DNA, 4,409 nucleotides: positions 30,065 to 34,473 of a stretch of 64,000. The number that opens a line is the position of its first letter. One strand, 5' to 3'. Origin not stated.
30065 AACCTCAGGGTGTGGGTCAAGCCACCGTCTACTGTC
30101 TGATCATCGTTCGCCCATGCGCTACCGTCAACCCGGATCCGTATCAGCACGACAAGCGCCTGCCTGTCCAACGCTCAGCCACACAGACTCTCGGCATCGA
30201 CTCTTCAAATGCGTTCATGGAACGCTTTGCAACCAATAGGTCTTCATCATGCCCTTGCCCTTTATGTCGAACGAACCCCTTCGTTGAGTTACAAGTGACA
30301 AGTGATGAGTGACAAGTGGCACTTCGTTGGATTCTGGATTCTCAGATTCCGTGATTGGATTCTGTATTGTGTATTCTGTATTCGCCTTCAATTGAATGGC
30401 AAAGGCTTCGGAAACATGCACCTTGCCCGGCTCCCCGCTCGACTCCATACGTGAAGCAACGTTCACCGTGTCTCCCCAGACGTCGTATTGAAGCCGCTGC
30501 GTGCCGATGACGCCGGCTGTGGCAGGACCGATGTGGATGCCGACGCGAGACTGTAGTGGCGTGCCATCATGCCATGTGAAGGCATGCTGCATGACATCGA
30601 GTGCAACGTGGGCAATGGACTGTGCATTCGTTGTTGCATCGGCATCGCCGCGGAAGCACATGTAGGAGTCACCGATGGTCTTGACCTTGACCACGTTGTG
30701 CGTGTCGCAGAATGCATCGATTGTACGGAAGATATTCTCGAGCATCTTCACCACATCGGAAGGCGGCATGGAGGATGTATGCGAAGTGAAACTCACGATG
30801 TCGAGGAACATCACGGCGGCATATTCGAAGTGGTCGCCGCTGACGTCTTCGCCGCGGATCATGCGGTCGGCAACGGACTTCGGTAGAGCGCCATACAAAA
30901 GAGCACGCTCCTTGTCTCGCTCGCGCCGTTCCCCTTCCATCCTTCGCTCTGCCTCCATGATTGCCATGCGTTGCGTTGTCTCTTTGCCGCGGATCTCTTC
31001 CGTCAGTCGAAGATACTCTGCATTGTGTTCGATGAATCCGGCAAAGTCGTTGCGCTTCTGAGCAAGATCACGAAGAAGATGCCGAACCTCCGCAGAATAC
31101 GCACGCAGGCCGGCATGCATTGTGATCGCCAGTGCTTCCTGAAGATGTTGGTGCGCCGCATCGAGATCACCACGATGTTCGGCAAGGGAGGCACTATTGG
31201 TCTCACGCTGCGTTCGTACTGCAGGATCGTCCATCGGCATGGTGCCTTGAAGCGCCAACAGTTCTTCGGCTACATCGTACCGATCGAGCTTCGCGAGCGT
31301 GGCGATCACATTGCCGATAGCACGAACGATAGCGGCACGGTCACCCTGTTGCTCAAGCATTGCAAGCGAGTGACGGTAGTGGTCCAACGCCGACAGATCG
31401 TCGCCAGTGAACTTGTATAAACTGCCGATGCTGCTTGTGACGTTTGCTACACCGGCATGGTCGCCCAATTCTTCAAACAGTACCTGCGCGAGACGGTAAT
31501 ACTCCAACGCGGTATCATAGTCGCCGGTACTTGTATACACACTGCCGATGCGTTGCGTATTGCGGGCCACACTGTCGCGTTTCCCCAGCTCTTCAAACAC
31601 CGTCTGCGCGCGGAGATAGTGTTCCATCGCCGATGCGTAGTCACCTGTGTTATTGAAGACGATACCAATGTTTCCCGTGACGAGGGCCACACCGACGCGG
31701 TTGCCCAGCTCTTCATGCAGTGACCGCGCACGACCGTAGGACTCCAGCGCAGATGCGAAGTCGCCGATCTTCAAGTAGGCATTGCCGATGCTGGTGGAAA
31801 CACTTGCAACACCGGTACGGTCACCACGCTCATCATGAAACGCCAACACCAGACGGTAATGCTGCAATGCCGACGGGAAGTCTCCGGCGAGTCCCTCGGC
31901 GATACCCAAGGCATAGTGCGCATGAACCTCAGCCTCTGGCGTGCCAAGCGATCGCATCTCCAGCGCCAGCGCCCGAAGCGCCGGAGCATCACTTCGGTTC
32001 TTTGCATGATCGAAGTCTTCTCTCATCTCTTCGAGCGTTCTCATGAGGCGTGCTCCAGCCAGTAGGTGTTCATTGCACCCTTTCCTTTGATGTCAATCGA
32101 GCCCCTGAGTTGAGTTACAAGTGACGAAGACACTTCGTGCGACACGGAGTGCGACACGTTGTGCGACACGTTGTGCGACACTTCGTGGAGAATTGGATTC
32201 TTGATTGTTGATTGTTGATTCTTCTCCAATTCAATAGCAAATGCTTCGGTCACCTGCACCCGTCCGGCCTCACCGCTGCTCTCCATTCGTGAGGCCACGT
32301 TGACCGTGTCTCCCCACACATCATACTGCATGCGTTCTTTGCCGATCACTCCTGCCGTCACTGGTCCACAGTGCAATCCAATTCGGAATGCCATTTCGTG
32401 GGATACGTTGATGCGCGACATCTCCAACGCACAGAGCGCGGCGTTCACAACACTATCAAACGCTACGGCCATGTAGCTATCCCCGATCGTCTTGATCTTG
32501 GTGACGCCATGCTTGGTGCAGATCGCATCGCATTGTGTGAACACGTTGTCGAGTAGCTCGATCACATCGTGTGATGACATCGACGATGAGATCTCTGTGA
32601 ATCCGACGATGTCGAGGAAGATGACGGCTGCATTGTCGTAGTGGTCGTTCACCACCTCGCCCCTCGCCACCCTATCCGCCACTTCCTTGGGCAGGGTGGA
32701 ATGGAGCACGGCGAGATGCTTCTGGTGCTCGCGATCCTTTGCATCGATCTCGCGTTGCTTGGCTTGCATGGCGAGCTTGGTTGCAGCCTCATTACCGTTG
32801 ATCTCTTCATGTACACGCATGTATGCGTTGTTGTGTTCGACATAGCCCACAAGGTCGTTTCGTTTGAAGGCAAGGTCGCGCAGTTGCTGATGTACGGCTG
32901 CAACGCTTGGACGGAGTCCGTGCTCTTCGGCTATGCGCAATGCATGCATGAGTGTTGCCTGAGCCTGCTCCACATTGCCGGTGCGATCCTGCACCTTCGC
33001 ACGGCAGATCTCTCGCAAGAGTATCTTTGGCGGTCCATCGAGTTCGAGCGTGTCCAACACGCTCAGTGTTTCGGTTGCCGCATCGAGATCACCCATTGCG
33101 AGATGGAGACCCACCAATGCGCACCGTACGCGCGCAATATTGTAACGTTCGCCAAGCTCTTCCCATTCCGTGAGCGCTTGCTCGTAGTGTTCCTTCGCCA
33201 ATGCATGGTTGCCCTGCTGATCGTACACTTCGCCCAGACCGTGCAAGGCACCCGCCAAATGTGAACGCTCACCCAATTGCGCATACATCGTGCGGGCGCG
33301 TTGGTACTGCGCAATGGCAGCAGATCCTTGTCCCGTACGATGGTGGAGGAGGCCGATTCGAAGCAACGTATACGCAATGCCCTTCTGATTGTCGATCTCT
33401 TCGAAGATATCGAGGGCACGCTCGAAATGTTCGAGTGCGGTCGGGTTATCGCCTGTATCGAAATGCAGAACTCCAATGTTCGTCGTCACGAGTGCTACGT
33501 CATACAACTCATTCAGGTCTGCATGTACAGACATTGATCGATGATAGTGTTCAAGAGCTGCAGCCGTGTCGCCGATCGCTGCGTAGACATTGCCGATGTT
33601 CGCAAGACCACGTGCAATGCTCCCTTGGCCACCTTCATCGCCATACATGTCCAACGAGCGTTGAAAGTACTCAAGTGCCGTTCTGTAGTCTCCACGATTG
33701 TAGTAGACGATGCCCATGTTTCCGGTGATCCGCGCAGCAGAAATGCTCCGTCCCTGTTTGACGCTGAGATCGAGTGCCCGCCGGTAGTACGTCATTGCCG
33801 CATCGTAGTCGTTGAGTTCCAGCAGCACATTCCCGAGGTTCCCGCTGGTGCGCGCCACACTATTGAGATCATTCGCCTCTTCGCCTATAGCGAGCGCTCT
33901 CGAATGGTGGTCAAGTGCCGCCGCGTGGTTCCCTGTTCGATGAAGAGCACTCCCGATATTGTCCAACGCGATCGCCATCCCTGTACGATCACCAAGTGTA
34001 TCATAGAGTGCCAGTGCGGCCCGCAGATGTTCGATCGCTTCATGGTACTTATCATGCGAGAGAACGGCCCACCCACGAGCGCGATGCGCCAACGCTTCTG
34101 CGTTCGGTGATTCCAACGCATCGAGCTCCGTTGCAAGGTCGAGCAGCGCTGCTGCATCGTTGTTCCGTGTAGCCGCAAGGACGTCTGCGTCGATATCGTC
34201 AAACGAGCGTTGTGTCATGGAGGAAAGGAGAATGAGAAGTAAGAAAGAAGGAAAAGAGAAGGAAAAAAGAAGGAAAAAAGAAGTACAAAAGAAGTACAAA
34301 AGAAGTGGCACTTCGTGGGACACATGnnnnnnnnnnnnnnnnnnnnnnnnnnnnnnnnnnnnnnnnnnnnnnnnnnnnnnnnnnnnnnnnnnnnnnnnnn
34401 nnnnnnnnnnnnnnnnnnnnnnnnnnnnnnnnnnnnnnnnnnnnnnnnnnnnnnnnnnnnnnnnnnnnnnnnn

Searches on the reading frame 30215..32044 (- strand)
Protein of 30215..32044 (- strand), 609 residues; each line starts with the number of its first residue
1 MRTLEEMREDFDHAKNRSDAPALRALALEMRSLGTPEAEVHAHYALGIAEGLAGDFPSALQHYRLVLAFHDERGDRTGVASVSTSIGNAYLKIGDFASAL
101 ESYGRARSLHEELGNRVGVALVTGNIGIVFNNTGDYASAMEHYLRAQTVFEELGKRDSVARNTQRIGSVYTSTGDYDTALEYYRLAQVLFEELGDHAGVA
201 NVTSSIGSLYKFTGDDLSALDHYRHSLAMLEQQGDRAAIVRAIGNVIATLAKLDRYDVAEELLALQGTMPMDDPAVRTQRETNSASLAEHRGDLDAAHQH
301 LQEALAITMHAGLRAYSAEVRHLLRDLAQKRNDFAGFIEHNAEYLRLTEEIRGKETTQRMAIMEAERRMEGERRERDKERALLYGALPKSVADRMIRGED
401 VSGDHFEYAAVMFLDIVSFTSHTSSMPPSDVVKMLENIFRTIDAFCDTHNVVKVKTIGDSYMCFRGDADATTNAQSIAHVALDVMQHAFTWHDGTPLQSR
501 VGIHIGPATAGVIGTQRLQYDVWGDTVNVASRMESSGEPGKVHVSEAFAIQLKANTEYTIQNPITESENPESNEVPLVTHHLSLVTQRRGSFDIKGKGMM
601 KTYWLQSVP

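Call 9: search_protein_families(library=pfam, proteins=[window:30215-32044:-])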
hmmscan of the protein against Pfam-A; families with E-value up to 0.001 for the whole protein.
window:30215-32044:- (609 aa): 14 families
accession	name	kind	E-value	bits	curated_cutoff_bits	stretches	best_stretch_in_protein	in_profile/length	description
PF00211.25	Guanylate_cyc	-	6.6e-50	169.7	21.9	1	405-606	5-182/183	Adenylate and Guanylate cyclase catalytic domain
PF13424.12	TPR_12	-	1.3e-29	102.7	30.1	2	162-232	4-77/77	Tetratricopeptide repeat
PF00515.34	TPR_1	-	6.6e-20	70.5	27.8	0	85-110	6-31/34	Tetratricopeptide repeat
PF07719.23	TPR_2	-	4.6e-15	54.9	27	0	86-110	7-31/34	Tetratricopeptide repeat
PF13176.12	TPR_7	-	4.5e-12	45.5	27.9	0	166-185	5-24/36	Tetratricopeptide repeat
PF13181.12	TPR_8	-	6.9e-12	45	25.7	0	165-186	6-27/34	Tetratricopeptide repeat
PF13374.12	TPR_10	-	1.9e-11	44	27.5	0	82-113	4-35/42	Tetratricopeptide repeat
PF17874.7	TPR_MalT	-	2.6e-08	33.9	45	0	121-264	41-185/336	MalT-like TPR region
PF14938.12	SNAP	-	4e-08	33.5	25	1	135-224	89-179/282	Soluble NSF attachment protein, SNAP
PF13414.12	TPR_11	-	5.4e-08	32.8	26.8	0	87-106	1-20/42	TPR repeat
PF10602.15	RPN7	-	8.3e-08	32.5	29.6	1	79-181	35-134/174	26S proteasome subunit RPN7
PF13432.12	TPR_16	-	8.9e-07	29.7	32.7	0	86-147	3-58/65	Tetratricopeptide repeat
PF13428.12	TPR_14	-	1.2e-06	29.1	23.5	0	165-186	6-27/44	Tetratricopeptide repeat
PF13174.12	TPR_6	-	0.00011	23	26.3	0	165-184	5-24/33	Tetratricopeptide repeat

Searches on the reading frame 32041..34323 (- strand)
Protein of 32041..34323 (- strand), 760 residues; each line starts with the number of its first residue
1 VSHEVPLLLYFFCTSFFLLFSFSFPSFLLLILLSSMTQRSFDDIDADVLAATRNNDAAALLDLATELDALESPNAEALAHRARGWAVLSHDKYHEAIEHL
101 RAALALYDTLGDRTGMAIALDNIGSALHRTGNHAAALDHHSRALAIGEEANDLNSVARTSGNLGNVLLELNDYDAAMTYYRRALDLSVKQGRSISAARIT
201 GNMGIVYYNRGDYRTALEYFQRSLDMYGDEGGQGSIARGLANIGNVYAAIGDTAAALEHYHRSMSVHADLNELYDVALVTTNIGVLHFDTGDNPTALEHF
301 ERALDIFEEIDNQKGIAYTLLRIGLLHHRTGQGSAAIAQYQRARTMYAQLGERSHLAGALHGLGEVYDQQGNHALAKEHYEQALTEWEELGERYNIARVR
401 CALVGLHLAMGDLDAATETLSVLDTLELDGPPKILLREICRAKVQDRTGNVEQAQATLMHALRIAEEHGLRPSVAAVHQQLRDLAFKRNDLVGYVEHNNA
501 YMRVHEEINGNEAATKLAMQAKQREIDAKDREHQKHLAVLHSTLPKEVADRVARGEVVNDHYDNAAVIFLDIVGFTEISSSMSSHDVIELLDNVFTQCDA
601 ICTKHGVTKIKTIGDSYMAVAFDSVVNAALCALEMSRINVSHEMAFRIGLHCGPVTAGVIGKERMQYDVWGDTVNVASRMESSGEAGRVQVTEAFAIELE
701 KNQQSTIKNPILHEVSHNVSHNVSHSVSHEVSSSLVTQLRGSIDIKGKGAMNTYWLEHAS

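Call 9: search_protein_families(library=pfam, proteins=[window:32041-34323:-])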
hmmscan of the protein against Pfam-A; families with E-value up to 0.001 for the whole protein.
window:32041-34323:- (760 aa): 22 families
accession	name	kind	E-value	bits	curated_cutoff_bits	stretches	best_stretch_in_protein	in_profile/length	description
PF13424.12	TPR_12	-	1.5e-51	173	30.1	4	116-186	2-74/77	Tetratricopeptide repeat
PF00211.25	Guanylate_cyc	-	3e-45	154.5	21.9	1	559-704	3-159/183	Adenylate and Guanylate cyclase catalytic domain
PF00515.34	TPR_1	-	1.4e-40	135.9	27.8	3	161-186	5-30/34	Tetratricopeptide repeat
PF07719.23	TPR_2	-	8.9e-34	113.2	27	3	162-186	6-30/34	Tetratricopeptide repeat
PF13374.12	TPR_10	-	5.2e-30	103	27.5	2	156-187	1-32/42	Tetratricopeptide repeat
PF13181.12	TPR_8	-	5.5e-28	95.1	25.7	1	158-186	2-30/34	Tetratricopeptide repeat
PF13176.12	TPR_7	-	6e-22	76.3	27.9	0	161-188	3-30/36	Tetratricopeptide repeat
PF13428.12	TPR_14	-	2e-16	59.2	23.5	0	163-186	7-30/44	Tetratricopeptide repeat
PF17874.7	TPR_MalT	-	5.1e-16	59.3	45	2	277-422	40-186/336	MalT-like TPR region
PF14938.12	SNAP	-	2.2e-14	54.1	25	2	171-262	88-180/282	Soluble NSF attachment protein, SNAP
PF13174.12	TPR_6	-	3.8e-14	52.7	26.3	0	203-227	6-30/33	Tetratricopeptide repeat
PF13414.12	TPR_11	-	8.7e-14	51.4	26.8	0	164-187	1-24/42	TPR repeat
PF13432.12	TPR_16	-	1.8e-13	51.1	32.7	0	203-260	3-54/65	Tetratricopeptide repeat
PF10602.15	RPN7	-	4.8e-13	49.6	29.6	1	217-312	16-108/174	26S proteasome subunit RPN7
PF07721.20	TPR_4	-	6.6e-09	36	27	0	358-382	2-26/26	Tetratricopeptide repeat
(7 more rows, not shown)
